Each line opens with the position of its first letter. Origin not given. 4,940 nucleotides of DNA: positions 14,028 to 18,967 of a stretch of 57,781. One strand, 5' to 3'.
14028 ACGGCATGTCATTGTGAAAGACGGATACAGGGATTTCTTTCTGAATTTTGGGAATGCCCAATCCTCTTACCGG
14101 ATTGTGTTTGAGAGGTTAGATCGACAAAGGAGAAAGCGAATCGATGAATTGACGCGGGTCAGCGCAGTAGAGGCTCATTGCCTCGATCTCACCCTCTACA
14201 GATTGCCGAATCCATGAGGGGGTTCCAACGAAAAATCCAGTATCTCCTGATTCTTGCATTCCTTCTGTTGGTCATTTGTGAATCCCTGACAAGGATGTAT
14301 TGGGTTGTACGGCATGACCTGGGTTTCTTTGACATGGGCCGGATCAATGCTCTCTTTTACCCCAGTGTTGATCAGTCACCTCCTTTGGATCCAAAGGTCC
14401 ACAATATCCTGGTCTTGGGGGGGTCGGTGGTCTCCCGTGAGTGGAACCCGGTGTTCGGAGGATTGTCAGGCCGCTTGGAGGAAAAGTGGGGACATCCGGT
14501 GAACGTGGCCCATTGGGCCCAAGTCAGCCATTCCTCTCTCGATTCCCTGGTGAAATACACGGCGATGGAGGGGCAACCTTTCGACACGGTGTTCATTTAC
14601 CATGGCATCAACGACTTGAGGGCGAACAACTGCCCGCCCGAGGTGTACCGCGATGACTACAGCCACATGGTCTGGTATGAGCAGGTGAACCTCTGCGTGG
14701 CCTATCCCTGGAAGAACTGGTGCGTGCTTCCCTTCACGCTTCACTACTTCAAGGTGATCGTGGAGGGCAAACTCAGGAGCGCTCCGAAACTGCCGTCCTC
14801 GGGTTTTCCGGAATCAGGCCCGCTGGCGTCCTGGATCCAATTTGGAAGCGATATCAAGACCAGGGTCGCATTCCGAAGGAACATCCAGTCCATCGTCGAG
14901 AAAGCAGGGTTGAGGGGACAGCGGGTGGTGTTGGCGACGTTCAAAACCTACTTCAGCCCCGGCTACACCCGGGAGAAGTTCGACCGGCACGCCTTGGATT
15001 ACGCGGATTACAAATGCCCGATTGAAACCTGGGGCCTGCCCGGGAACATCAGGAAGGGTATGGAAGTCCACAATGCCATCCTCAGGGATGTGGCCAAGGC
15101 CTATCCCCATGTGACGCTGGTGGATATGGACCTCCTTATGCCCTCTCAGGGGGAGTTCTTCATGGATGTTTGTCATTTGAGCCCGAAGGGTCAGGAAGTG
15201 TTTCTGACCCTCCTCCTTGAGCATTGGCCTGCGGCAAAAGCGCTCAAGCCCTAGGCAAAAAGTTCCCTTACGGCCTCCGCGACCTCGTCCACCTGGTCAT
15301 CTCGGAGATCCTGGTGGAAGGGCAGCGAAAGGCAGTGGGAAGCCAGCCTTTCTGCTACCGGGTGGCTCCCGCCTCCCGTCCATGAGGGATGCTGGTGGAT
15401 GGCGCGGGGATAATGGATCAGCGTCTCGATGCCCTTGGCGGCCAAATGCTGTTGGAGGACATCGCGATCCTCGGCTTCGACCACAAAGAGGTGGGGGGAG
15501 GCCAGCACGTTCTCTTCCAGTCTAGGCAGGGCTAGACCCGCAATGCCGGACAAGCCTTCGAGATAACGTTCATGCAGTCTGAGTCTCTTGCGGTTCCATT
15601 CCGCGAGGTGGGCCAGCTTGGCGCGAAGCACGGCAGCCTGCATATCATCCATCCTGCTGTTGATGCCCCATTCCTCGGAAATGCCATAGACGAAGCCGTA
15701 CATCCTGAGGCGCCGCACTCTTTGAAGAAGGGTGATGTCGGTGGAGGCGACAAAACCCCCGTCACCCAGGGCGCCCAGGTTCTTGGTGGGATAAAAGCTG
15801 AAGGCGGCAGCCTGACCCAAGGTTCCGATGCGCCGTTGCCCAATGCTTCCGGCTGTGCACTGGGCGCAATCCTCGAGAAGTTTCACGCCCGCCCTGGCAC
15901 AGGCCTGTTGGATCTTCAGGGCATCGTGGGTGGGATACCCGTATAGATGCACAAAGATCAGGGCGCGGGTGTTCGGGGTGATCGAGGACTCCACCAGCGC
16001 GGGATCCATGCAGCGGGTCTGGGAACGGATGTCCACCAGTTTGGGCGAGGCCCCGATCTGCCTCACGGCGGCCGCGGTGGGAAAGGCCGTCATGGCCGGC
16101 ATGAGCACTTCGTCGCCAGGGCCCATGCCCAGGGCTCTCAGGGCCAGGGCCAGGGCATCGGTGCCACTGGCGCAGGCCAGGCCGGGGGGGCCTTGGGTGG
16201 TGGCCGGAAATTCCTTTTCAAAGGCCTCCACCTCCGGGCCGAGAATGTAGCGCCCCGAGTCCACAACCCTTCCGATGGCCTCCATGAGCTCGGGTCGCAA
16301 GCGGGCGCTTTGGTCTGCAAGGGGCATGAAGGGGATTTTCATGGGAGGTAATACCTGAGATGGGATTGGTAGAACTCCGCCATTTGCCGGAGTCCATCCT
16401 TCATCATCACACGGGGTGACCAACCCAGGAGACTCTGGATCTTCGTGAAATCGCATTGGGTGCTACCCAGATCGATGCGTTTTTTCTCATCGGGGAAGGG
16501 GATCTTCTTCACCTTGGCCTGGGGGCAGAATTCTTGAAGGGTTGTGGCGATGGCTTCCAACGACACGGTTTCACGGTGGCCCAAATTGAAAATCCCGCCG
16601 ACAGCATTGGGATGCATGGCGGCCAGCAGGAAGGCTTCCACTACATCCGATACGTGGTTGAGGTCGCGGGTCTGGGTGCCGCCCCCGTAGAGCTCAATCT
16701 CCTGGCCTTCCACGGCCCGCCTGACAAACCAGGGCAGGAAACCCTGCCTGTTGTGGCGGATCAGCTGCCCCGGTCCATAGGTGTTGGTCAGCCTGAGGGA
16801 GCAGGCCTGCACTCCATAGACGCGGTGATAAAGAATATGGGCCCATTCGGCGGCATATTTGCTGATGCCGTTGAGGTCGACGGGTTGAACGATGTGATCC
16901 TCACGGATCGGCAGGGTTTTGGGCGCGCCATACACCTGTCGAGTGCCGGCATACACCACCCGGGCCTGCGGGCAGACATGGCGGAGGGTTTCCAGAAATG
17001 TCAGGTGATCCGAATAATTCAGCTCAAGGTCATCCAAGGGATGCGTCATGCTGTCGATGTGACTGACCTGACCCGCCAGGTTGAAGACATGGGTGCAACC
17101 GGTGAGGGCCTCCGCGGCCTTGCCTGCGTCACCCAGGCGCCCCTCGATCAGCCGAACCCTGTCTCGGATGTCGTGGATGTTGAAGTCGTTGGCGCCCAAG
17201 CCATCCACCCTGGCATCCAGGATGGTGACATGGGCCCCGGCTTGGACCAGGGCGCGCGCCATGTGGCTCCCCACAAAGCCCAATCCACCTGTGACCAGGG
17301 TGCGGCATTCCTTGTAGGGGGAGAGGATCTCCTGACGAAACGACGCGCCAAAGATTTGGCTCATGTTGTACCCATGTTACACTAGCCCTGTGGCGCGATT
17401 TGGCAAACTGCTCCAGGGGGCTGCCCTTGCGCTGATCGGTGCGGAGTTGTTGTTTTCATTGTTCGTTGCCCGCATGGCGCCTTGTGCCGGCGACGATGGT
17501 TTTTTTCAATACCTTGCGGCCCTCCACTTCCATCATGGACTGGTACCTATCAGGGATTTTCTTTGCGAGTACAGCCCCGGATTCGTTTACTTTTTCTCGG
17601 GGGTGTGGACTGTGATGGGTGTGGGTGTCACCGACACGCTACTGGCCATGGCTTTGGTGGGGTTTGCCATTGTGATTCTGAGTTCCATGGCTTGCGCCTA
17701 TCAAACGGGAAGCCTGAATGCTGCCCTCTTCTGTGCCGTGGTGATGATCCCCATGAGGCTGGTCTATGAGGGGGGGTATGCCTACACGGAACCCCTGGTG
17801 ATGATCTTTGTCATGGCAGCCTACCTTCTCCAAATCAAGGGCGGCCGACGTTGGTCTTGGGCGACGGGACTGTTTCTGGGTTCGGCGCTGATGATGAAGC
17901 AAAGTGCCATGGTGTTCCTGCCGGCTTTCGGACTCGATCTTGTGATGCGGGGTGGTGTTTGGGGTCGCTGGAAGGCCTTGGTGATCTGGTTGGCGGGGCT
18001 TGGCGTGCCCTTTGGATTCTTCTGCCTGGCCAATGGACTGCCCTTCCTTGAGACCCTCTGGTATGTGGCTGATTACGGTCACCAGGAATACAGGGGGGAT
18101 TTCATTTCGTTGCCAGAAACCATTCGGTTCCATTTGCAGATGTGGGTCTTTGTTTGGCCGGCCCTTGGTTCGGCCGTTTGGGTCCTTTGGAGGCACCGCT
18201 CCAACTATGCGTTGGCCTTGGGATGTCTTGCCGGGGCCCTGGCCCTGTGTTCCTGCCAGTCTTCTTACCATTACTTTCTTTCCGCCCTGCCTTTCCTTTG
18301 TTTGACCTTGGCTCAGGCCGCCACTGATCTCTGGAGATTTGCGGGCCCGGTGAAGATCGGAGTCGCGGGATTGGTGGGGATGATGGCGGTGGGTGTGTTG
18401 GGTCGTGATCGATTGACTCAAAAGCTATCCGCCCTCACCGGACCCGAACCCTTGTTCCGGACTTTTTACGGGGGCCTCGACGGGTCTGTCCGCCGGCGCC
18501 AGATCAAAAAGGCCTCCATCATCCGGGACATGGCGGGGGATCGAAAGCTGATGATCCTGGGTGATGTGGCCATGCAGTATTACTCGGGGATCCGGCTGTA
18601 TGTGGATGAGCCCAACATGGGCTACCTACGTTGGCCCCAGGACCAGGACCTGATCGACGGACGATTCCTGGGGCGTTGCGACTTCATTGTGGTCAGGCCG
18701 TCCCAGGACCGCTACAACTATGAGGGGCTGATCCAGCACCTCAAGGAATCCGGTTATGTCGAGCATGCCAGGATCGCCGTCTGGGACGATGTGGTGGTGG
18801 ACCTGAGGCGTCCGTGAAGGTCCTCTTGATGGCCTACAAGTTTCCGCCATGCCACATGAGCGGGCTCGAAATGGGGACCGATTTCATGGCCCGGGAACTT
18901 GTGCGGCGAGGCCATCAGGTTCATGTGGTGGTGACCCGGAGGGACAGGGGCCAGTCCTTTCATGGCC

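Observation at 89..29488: Glycan-assembly island built around GT-C-fold membrane proteins with no recognisable Wzx/Wzy/ABC exporter or initiating phosphoglycosyltransferase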

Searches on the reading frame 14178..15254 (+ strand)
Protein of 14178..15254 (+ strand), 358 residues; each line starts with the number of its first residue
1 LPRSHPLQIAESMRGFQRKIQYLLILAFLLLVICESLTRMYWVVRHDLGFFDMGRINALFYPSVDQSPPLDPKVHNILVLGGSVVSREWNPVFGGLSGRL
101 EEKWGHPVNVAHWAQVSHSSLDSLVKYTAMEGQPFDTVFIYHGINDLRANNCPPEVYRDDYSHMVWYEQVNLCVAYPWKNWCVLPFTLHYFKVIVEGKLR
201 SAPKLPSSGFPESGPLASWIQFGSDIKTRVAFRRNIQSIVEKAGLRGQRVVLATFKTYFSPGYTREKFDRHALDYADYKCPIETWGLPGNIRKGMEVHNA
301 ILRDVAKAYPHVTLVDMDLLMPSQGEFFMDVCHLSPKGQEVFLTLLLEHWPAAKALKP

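Call 4: search_protein_families(library=pfam, proteins=[window:14178-15254:+], max_evalue=0.01)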
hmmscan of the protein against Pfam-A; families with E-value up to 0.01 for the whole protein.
window:14178-15254:+ (358 aa): 1 family
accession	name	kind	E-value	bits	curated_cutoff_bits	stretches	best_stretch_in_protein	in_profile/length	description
PF13472.12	Lipase_GDSL_2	-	2.4e-06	28.6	32.9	1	99-340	26-177/178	GDSL-like Lipase/Acylhydrolase family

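Call 57: search_protein_families(library=ncbifam, proteins=[window:14214-15254:+], max_evalue=0.00001)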
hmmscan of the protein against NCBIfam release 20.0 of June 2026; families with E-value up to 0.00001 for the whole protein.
window:14214-15254:+ (346 aa): 0 families

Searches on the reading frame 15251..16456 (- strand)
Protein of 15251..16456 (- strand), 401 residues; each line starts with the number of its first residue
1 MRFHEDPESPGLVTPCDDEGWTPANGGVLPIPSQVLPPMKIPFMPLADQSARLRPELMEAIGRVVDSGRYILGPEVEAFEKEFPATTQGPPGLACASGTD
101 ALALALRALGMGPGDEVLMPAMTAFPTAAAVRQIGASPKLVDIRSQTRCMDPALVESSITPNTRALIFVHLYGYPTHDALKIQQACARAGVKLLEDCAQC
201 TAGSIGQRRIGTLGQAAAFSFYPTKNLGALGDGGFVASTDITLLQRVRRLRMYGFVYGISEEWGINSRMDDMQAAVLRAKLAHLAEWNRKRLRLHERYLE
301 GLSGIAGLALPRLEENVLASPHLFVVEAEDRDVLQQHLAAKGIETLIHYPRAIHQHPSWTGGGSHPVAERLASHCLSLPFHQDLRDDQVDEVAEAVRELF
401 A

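Call 4: search_protein_families(library=pfam, proteins=[window:15251-16456:-], max_evalue=0.01)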
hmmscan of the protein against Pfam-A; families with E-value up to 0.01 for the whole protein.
window:15251-16456:- (401 aa): 2 families
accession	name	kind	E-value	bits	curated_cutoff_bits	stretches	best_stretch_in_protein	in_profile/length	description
PF01041.23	DegT_DnrJ_EryC1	-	4.2e-92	309.6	19.8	1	55-397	5-360/360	DegT/DnrJ/EryC1/StrS aminotransferase family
PF01053.26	Cys_Met_Meta_PP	-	0.004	16.2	27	1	74-187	52-161/381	Cys/Met metabolism PLP-dependent enzyme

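Call 57: search_protein_families(library=ncbifam, proteins=[window:15251-16456:-], max_evalue=0.00001)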
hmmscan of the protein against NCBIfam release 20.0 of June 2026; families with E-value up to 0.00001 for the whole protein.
window:15251-16456:- (401 aa): 8 families
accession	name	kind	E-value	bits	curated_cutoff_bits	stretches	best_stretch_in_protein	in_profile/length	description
TIGR03588.1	PseC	equivalog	6.2e-52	176.8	423.5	1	58-400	14-380/380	UDP-4-amino-4,6-dideoxy-N-acetyl-beta-L-altrosamine transaminase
NF008687.0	PRK11706.1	equivalog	9.7e-47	159.5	375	1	93-400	50-374/375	dTDP-4-amino-4,6-dideoxygalactose transaminase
NF008658.2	PRK11658.1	equivalog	1e-46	159.4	631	1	53-399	12-376/379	UDP-4-amino-4-deoxy-L-arabinose aminotransferase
TIGR04427.1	PLP_DesI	equivalog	4.4e-44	151.2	650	1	73-397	51-380/390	dTDP-4-dehydro-6-deoxyglucose aminotransferase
TIGR04181.1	NHT_00031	hypoth_equivalog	4.6e-37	127.7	420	1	72-379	28-357/359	LegC family aminotransferase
TIGR02379.1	ECA_wecE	subfamily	1.2e-34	119.8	434.85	1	90-397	47-372/376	dTDP-4-amino-4,6-dideoxy-D-glucose transaminase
NF011936.0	PRK15407.1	equivalog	6.2e-30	104.2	423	1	71-254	62-251/440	lipopolysaccharide biosynthesis protein RfbH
NF004770.0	PRK06108.1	subfamily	7.8e-06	24.9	422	0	93-168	100-176/396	pyridoxal phosphate-dependent aminotransferase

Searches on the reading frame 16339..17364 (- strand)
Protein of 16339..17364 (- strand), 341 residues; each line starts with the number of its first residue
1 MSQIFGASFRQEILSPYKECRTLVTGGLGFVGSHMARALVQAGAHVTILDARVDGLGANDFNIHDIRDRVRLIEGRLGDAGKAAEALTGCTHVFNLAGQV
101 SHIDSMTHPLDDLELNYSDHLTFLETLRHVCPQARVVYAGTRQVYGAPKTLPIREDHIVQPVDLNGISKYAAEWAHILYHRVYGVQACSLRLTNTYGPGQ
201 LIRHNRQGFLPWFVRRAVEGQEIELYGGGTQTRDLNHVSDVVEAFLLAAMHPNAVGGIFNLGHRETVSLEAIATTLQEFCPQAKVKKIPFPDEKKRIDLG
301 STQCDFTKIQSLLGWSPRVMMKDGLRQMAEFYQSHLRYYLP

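Call 4: search_protein_families(library=pfam, proteins=[window:16339-17364:-], max_evalue=0.01)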
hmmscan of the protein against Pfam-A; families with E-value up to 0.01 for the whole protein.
window:16339-17364:- (341 aa): 6 families
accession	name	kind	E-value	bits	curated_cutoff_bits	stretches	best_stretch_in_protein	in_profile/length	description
PF01370.27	Epimerase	-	2.1e-47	162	20.9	1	23-262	2-240/240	NAD dependent epimerase/dehydratase family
PF16363.11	GDP_Man_Dehyd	-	2.8e-42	145.8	27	1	23-328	1-332/332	GDP-mannose 4,6 dehydratase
PF01073.25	3Beta_HSD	-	4.4e-08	32.9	22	1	23-250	1-230/280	3-beta hydroxysteroid dehydrogenase/isomerase family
PF04321.23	RmlD_sub_bind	-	2.8e-06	27.1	27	1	21-284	2-235/287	RmlD substrate binding domain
PF13460.12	NAD_binding_10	-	0.0023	18.3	27.2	1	26-99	1-70/184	NAD(P)H-binding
PF08659.16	KR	-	0.0031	17.9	22.6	1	22-59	3-40/180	KR domain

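Call 57: search_protein_families(library=ncbifam, proteins=[window:16339-17364:-], max_evalue=0.00001)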
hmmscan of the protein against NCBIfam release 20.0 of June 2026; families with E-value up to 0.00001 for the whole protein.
window:16339-17364:- (341 aa): 20 families
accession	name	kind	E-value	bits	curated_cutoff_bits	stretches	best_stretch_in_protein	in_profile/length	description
TIGR04180.1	EDH_00030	hypoth_equivalog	2.1e-35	122.3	475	1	23-318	2-295/297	NAD-dependent 4,6-dehydratase LegB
TIGR01181.1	dTDP_gluc_dehyt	equivalog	3.3e-35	121.7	365.1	1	22-338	2-317/321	dTDP-glucose 4,6-dehydratase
TIGR01179.1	galE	equivalog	6e-30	104.2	262.3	1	22-320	2-312/332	UDP-glucose 4-epimerase GalE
TIGR02197.1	heptose_epim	equivalog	3e-23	82.5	274.6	1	23-330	2-311/316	ADP-glyceromanno-heptose 6-epimerase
NF011728.1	PRK15181.1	equivalog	2.5e-18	66.2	760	1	20-333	16-338/348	Vi polysaccharide biosynthesis UDP-N-acetylglucosaminuronic acid C-4 epimerase TviC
NF008360.0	PRK11150.1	equivalog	1.6e-17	63.7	452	1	23-311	3-285/310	ADP-glyceromanno-heptose 6-epimerase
NF007490.0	PRK10084.1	subfamily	3.3e-15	55.9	649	1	22-334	3-336/361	dTDP-glucose 4,6-dehydratase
NF043036.1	ErythonDh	equivalog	2.3e-14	53.4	325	1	22-280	3-259/321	D-erythronate dehydrogenase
TIGR02622.1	CDP_4_6_dhtase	equivalog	2.5e-14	53.2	278.45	1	17-335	2-333/352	CDP-glucose 4,6-dehydratase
NF007582.0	PRK10217.1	equivalog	2.9e-14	52.9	698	1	21-334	3-333/355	dTDP-glucose 4,6-dehydratase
NF008872.0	PRK11908.1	equivalog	7.3e-14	51.5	294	1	22-336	4-339/349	bifunctional UDP-4-keto-pentose/UDP-xylose synthase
TIGR03466.1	HpnA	hypoth_equivalog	5.6e-13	48.5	367.65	1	21-163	2-136/327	hopanoid-associated sugar epimerase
NF047922.1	GDPFucSynFcl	equivalog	3e-12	46.6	500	1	135-335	99-304/308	GDP-L-fucose synthase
NF007956.0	PRK10675.1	subfamily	1.1e-10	41.2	394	1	21-157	2-140/338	UDP-glucose 4-epimerase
TIGR01777.1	yfcH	hypoth_equivalog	3e-09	36.9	207.35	0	23-99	2-67/292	TIGR01777 family oxidoreductase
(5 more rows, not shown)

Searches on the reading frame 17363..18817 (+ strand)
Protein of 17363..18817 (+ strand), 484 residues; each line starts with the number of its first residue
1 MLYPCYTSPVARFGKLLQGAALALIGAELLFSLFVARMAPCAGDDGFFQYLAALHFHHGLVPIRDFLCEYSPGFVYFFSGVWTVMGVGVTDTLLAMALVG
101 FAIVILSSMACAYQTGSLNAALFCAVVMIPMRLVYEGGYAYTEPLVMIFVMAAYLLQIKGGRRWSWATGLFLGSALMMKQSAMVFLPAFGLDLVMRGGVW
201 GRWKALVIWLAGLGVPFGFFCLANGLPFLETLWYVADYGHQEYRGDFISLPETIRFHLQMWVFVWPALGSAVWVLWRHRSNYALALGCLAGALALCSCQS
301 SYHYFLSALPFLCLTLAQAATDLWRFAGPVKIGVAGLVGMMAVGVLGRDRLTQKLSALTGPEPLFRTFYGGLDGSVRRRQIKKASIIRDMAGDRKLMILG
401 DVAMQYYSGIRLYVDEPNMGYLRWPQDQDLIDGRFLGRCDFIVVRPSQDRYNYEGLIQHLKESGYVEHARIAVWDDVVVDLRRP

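Call 4: search_protein_families(library=pfam, proteins=[window:17363-18817:+], max_evalue=0.01)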
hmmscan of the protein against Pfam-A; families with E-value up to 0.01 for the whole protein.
window:17363-18817:+ (484 aa): 0 families

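Call 11: search_protein_families(library=pfam, proteins=[window:17363-18817:+], max_evalue=10)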
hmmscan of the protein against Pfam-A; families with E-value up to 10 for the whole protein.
window:17363-18817:+ (484 aa): 1 family
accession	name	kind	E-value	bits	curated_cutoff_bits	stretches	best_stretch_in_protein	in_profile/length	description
PF04922.18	DIE2_ALG10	-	0.1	12.3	27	1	102-189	73-158/391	DIE2/ALG10 family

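Call 12: search_protein_families(library=ncbifam, proteins=[window:17363-18817:+], max_evalue=10)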
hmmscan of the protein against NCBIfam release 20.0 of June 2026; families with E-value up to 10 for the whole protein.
window:17363-18817:+ (484 aa): 0 families

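Call 21: search_solved_structures(query=window:17363-18817:+, max_evalue=10)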
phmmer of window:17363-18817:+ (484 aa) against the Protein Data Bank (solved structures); distinct sequences matched with E-value up to 10: 4.
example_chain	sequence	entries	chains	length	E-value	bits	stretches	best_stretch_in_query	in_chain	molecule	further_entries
4afk_A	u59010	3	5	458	0.47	12.3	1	396-455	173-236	ALGINATE PRODUCTION PROTEIN ALGE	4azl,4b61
3rbh_A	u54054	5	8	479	0.53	12.1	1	396-455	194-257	Alginate production protein AlgE | Alginate biosynthesis protein AlgE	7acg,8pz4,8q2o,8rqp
3do5_A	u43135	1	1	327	0.54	12.1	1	429-467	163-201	Homoserine dehydrogenase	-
4xnk_A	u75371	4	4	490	0.56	12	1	396-455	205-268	Alginate production protein AlgE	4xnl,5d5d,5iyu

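Call 63: predict_structure(alignment_id=A5)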
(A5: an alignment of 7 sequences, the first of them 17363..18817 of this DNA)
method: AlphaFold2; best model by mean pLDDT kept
length: 484 residues; sequences in the alignment: 7
mean_pLDDT: 46.1   pTM: 0.40
mean pLDDT of the five models: 46.1, 45.3, 45.3, 44.1, 42.5
residues with pLDDT >= 90: 0; 70-90: 23; 50-70: 166; < 50: 295
segments of 3 or more residues with pLDDT < 50: 1-7, 27-29, 31-73, 75-77, 133-140, 226-263, 294-455, 464-484
pLDDT, mean of each block of 10 residues (from residue 1): 46 57 52 40 34 33 40 48 52 55 56 52 54 47 61 67 74 68 64 61 72 63 48 39 34 42 51 57 54 47 39 47 42 38 37 38 36 39 36 30 27 26 28 30 36 49 44 32 28
secondary structure, 60 per line:
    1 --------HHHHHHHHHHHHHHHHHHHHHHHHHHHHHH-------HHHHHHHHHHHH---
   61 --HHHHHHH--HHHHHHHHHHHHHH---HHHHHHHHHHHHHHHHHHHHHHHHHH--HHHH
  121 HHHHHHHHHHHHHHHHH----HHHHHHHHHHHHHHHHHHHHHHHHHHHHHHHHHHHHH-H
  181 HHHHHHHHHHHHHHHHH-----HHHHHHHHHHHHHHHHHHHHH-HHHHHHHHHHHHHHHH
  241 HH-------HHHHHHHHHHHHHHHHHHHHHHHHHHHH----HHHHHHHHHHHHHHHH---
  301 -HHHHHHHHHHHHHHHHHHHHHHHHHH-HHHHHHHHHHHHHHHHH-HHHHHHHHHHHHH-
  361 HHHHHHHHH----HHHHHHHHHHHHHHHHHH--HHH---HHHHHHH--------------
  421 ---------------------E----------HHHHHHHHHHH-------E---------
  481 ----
elements in order: H9-38 H46-57 H63-69 H72-85 H89-114 H117-137 H142-178 H180-197 H203-223 H225-242 H250-277 H282-297 H302-327 H329-345 H347-359 H361-369 H374-391 H400-406 H453-463

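Call 65: fold_search(model_id=the predicted structure, library=pdb)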
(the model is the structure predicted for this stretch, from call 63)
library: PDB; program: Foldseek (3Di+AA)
matches with E <= 10: 90; with E <= 0.001: 0
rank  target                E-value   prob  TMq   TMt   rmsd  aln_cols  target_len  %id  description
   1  5ezm                  2.0e-03  1.00  0.33  0.30   9.9       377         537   17  Crystal Structure of ArnT from Cupriavidus metallidurans in the apo state (released 2016-02-17)
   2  5f15                  1.3e-02  1.00  0.33  0.30  10.6       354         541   19  Crystal Structure of ArnT from Cupriavidus metallidurans bound to Undecaprenyl phosphate (released 2016-02-17)
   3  9s6r_A                2.7e-02  1.00  0.38  0.45   8.2       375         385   14  Ternary cryo-EM structure of yeast ALG3 with Dol25-PP-GlcNAc2Man5, Dol25-P-Man, and Fab (released 2026-03-18)
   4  7oci_F                1.1e-01  0.96  0.33  0.27  14.2       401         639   16  Cryo-EM structure of yeast Ost6p containing oligosaccharyltransferase complex (released 2022-02-16)
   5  8age_A                1.9e-01  0.90  0.32  0.25  13.4       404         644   15  Structure of yeast oligosaccharylransferase complex with acceptor peptide bound (released 2022-12-07)
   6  9dm7_A                2.1e-01  0.80  0.30  0.37  13.5       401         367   15  mannosyltransferase PimE in complex with Fab_E6 (released 2025-06-25)
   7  6a93_B                5.0e-01  0.09  0.09  0.11  26.9       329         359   14  Crystal structure of 5-HT2AR in complex with risperidone (released 2019-02-13)
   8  6snh_X                6.0e-01  0.54  0.27  0.28  17.1       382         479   14  Cryo-EM structure of yeast ALG6 in complex with 6AG9 Fab and Dol25-P-Glc (released 2020-03-11)
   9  5g28                  7.2e-01  0.14  0.15  0.22  20.0       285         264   18  The crystal structure of light-driven chloride pump ClR at pH 6.0. (released 2016-10-19)
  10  5ztl                  7.5e-01  0.15  0.15  0.23  20.0       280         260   17  Non-cryogenic structure of light-driven chloride pump having an NTQ motif (released 2018-12-05)
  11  6p25_B                1.1e+00  0.84  0.22  0.16   4.7       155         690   14  Structure of S. cerevisiae protein O-mannosyltransferase Pmt1-Pmt2 complex bound to the sugar donor and a peptide acce (released 2019-07-10)
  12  8pn9_A                1.2e+00  0.51  0.33  0.27  12.4       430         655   12  Structure of human oligosaccharyltransferase OST-A complex bound to NGI-1 (released 2024-05-08)
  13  8imx_U                1.7e+00  0.28  0.27  0.30  15.6       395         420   12  Cryo-EM structure of GPI-T with a chimeric GPI-anchored protein (released 2023-08-16)
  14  8j0n_B                2.1e+00  0.08  0.11  0.16  18.4       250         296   11  cryo-EM structure of human EMC (released 2024-04-03)
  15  5a7d_B                2.4e+00  0.06  0.14  0.17  22.1       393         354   16  Tetrameric assembly of LGN with Inscuteable (released 2016-08-03)
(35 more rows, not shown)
